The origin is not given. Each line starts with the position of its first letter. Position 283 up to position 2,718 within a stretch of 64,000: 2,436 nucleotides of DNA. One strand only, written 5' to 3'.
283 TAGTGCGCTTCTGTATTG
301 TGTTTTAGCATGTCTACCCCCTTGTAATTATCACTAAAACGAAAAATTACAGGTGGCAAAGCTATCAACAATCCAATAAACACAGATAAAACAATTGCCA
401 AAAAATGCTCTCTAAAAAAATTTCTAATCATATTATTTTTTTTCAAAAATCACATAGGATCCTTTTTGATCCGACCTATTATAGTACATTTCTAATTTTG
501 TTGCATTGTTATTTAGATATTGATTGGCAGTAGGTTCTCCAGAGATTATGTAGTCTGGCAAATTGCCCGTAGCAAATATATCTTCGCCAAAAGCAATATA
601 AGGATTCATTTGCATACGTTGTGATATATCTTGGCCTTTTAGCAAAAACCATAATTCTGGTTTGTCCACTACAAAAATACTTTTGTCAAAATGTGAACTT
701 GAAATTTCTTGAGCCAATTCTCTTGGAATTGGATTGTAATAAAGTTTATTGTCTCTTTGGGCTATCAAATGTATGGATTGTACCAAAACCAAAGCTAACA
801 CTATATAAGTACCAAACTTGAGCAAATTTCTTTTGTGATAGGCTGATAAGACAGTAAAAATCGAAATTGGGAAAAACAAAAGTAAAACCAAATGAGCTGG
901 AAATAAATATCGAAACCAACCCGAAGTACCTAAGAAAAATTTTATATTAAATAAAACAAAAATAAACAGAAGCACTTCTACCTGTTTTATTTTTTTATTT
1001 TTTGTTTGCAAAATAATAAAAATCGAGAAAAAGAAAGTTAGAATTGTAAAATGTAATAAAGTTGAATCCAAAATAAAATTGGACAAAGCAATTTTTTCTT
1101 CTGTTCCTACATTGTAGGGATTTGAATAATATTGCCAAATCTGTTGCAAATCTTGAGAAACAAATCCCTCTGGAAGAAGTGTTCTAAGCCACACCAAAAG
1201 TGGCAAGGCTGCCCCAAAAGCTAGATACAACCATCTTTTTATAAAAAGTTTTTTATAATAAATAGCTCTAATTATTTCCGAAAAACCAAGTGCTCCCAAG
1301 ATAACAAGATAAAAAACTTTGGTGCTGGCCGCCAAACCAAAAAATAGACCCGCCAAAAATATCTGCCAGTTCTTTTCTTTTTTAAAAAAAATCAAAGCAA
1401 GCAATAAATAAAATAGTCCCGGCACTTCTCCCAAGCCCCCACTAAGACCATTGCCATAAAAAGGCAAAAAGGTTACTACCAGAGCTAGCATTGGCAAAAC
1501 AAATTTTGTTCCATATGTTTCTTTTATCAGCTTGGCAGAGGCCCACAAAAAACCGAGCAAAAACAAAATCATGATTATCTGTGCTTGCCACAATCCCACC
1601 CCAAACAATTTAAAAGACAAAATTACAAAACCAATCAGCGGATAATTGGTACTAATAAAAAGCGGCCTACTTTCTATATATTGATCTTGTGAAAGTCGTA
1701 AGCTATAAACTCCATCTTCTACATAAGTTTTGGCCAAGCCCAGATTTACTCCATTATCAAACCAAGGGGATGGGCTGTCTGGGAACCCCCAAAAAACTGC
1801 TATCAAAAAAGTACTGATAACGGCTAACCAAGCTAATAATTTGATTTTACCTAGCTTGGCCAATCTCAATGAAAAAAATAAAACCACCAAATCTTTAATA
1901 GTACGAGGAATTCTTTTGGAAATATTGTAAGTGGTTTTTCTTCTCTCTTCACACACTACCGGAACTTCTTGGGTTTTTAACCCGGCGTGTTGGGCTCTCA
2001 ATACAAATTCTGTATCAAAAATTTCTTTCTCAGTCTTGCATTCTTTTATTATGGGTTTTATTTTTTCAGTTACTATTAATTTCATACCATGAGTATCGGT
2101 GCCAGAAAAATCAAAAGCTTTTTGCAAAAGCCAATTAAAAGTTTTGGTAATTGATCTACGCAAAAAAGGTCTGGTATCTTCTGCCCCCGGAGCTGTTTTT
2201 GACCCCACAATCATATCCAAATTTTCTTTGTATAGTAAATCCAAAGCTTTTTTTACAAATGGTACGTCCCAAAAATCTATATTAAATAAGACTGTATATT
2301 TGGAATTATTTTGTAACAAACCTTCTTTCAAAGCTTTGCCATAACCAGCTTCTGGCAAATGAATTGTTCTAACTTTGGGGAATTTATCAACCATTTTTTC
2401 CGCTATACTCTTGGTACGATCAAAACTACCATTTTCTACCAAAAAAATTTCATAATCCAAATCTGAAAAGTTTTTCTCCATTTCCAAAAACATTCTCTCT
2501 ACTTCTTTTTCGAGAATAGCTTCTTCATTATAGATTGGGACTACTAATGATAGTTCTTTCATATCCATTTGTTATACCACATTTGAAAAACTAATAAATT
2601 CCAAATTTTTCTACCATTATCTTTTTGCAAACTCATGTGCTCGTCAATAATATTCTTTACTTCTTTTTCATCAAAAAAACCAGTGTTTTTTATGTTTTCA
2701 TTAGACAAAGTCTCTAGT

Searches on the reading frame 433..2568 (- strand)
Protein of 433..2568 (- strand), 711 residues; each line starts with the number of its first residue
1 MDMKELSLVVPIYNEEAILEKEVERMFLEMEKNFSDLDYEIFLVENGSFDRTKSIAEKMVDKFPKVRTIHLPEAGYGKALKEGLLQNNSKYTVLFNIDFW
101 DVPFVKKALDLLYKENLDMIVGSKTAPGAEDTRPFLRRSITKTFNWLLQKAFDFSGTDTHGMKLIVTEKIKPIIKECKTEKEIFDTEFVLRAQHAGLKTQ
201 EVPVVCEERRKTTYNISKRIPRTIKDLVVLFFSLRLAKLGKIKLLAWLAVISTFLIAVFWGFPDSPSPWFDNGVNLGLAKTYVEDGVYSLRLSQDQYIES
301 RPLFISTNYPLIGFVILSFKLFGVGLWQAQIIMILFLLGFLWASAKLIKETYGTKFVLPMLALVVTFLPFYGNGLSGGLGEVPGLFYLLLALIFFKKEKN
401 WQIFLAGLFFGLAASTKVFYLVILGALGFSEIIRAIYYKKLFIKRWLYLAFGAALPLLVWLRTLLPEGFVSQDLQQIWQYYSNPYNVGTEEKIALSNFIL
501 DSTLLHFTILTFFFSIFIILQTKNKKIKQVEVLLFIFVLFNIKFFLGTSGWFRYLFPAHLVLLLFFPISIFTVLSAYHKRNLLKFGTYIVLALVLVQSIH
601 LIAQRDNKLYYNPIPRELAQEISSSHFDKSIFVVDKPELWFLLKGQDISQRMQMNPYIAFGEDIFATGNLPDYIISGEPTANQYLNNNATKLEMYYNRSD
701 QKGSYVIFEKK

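Call 19: search_protein_families(library=pfam, proteins=[window:433-2568:-], max_evalue=0.00001)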
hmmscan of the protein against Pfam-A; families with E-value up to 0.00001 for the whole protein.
window:433-2568:- (711 aa): 1 family
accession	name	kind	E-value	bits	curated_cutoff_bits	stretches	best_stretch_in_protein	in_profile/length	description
PF00535.33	Glycos_transf_2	-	1.4e-17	64.6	23.3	1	7-143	1-132/168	Glycosyl transferase family 2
